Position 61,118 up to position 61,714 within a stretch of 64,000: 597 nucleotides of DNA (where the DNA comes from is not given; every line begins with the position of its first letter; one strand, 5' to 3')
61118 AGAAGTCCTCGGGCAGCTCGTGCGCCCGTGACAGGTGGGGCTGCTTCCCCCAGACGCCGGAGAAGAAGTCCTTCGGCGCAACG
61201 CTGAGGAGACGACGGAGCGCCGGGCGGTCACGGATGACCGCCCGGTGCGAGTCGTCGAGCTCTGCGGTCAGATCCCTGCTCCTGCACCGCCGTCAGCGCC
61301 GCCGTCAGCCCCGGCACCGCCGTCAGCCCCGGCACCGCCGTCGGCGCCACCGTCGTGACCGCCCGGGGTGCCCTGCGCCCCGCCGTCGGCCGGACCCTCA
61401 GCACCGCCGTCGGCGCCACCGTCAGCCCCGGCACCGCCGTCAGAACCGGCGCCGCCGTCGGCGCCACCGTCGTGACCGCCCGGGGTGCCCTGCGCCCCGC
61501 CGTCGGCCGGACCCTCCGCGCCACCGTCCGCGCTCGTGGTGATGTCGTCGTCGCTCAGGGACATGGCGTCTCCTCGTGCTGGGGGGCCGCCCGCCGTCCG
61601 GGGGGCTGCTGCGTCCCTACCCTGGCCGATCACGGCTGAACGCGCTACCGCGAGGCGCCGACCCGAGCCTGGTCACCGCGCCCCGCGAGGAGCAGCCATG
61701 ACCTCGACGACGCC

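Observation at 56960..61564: Tightly coupled five-gene operon: acidic DGG-repeat ORF, start-less JmjC/cupin oxygenase, sucrase/ferredoxin-like protein, hydrolase, CysRS-tail protein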

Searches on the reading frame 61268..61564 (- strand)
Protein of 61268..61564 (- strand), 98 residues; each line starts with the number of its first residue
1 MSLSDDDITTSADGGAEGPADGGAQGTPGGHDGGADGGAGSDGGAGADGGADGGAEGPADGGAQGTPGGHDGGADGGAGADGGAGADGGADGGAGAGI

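Call 5: search_protein_families(library=pfam, proteins=[window:61268-61564:-], max_evalue=0.01)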
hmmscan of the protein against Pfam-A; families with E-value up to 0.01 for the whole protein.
window:61268-61564:- (98 aa): 0 families

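Call 6: search_protein_families(library=ncbifam, proteins=[window:61268-61564:-], max_evalue=0.01)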
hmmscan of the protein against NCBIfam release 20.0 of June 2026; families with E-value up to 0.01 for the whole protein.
window:61268-61564:- (98 aa): 0 families

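Call 20: find_homologous_proteins(query=window:61268-61564:-, max_evalue=0.001)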
Query window:61268-61564:- (98 aa): 77 proteins with E <= 0.001 among 8000 candidates.
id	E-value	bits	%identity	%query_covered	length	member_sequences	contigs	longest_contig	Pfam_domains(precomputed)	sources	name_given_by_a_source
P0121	9.5e-12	63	61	70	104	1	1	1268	-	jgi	jgi:hypothetical protein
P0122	3.3e-11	61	65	61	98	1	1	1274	-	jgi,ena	-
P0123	9.8e-11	60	53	71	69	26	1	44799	-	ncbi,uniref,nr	ncbi:hypothetical protein CFP71_19580 [Amycolatopsis thailandensis]|uniref:BatC protein n=1 Tax=Amyc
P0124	6.6e-10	57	60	68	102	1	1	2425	-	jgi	jgi:hypothetical protein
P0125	1.5e-9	56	61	71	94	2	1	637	-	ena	-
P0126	1.5e-9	56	61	65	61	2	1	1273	-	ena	-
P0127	4.4e-9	54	56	71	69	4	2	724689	-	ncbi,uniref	ncbi:hypothetical protein [Amycolatopsis sp. cmx-11-51]|uniref:hypothetical protein n=1 Tax=unclassi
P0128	1.2e-8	53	53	68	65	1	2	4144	-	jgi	jgi:hypothetical protein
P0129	2.8e-8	52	54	69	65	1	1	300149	-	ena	-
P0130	3.4e-8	52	56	77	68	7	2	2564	-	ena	-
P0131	3.8e-8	51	62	53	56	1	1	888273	-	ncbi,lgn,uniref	ncbi:hypothetical protein ACHAAC_03035 [Aeromicrobium sp. CF4.19]|uniref:hypothetical protein n=1 Ta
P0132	1.0e-7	50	59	47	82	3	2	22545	-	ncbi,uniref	ncbi:hypothetical protein [Aeromicrobium sp.]|uniref:hypothetical protein n=1 Tax=Aeromicrobium sp. 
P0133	1.3e-7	50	57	55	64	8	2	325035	-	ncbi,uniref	ncbi:hypothetical protein [Streptomyces sp. NPDC059398]|uniref:hypothetical protein n=1 Tax=Streptom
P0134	1.6e-7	49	54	71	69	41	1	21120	-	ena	-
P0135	3.7e-7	48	63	64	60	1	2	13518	-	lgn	-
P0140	1.0e-6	47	61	80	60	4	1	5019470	-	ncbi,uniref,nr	ncbi:hypothetical protein [Salinispora vitiensis]|uniref:hypothetical protein n=1 Tax=Salinispora vi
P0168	6.1e-5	41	54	80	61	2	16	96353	-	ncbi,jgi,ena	ncbi:MAG: hypothetical protein ACJA07_001651 [Rhodococcus sp. (in: high G+C Gram-positive bacteria)]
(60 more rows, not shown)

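Call 25: list_cluster_members(proteins=[P0001, window:61268-61564:-, window:59092-60009:-, window:56960-58216:-])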
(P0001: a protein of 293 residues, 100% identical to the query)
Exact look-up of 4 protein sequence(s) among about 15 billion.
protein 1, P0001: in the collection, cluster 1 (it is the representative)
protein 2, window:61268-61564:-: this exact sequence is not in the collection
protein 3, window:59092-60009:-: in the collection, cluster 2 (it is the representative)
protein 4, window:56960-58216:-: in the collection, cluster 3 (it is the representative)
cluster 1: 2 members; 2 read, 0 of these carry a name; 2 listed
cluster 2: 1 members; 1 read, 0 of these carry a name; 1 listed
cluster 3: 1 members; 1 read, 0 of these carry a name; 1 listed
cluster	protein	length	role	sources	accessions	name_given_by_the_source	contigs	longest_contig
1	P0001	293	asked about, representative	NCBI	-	-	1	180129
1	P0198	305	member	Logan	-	-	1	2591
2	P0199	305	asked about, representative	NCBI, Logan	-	-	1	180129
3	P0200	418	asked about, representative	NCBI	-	-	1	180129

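Call 59: find_encoding_contigs(protein=P0140, flank=5000, max_places=1)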
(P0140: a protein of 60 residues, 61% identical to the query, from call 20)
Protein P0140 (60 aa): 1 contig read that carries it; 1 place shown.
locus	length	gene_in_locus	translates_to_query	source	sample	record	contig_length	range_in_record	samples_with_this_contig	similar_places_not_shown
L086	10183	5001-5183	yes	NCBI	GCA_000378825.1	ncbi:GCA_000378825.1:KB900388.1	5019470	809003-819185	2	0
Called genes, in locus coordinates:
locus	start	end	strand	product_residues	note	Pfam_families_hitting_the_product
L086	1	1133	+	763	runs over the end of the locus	PF07517:SecA_DEAD, PF01043:SecA_PP_bind, PF21090:P-loop_SecA, PF07516:SecA_SW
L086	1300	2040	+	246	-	PF13185:GAF_2, PF03861:ANTAR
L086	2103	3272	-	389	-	PF12006:DUF3500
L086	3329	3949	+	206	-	PF00486:Trans_reg_C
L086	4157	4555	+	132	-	PF01258:zf-dskA_traR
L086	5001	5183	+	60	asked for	-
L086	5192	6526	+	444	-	PF13621:Cupin_8, PF08007:JmjC_2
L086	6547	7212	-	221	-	-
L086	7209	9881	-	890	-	PF01580:FtsK_SpoIIIE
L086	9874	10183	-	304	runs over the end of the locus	-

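Call 60: find_encoding_contigs(protein=P0168, flank=5000, max_places=1)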
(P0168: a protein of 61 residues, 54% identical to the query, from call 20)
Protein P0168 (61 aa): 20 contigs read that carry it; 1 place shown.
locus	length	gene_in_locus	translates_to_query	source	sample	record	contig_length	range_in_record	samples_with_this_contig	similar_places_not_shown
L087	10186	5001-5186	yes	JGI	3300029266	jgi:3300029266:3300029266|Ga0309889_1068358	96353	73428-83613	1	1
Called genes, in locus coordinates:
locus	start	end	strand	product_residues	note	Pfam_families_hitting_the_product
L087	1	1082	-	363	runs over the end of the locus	PF01087:GalP_UDP_transf, PF02744:GalP_UDP_tr_C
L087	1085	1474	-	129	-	-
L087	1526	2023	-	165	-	PF04075:F420H2_quin_red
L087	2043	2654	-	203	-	PF00440:TetR_N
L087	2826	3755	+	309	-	PF10118:Metal_hydrol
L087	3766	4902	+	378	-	PF25085:DUF7802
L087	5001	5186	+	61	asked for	-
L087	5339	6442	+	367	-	PF13621:Cupin_8, PF08007:JmjC_2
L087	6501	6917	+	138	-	PF00903:Glyoxalase, PF06983:3-dmu-9_3-mt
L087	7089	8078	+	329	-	PF03401:TctC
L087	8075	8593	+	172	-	PF07331:TctB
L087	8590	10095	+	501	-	PF01970:TctA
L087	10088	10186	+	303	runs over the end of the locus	PF00294:PfkB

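Call 61: find_encoding_contigs(protein=P0133, flank=5000, max_places=1)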
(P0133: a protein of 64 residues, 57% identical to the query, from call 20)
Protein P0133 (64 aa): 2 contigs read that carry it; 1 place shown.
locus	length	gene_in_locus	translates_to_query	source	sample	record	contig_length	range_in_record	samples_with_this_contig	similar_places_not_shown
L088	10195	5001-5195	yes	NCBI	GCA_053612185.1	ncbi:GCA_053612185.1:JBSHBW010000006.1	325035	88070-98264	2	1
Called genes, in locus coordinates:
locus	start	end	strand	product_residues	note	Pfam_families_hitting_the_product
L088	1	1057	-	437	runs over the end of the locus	-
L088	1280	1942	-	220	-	PF13489:Methyltransf_23, PF13847:Methyltransf_31, PF08241:Methyltransf_11, PF08242:Methyltransf_12, PF13649:Methyltransf_25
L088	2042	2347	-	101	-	PF00253:Ribosomal_S14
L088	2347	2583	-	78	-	PF00830:Ribosomal_L28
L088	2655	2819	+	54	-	PF00471:Ribosomal_L33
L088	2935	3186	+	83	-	PF01197:Ribosomal_L31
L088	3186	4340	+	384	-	PF07683:CobW_C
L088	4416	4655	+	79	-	PF01084:Ribosomal_S18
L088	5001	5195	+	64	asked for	-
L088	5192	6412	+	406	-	PF08007:JmjC_2, PF13621:Cupin_8 (weak)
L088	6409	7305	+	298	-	PF06999:Suc_Fer-like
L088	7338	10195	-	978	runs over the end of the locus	-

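Call 75: search_protein_representatives(alignment_id=A2)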
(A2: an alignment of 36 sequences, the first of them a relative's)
Query: 36 sequences, 60 profile positions. Proteins with E-value up to 0.001 (for the whole library): 126; up to 1e-10: 52; up to 1e-30: 2. The best 126 are listed.
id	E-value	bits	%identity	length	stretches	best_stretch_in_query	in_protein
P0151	8.9e-34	131.6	-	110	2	2-59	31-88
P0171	8.1e-32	125.3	-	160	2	1-59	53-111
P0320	2.8e-30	120.4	-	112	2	1-59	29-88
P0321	5.5e-30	119.4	-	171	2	1-59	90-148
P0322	3.4e-29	116.9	-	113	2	1-59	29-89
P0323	2.3e-27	111.0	-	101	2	1-58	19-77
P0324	2.0e-25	104.9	-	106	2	1-59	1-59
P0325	1.0e-20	89.7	-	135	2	1-59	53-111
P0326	1.2e-20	89.5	-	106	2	1-59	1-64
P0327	1.6e-20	89.1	-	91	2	1-60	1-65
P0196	3.5e-20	88.0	-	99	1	1-59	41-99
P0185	3.9e-20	87.9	-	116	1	1-59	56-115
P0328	4.6e-20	87.6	-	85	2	16-59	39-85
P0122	1.3e-19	86.2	-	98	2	14-59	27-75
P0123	1.5e-19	86.0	-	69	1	1-60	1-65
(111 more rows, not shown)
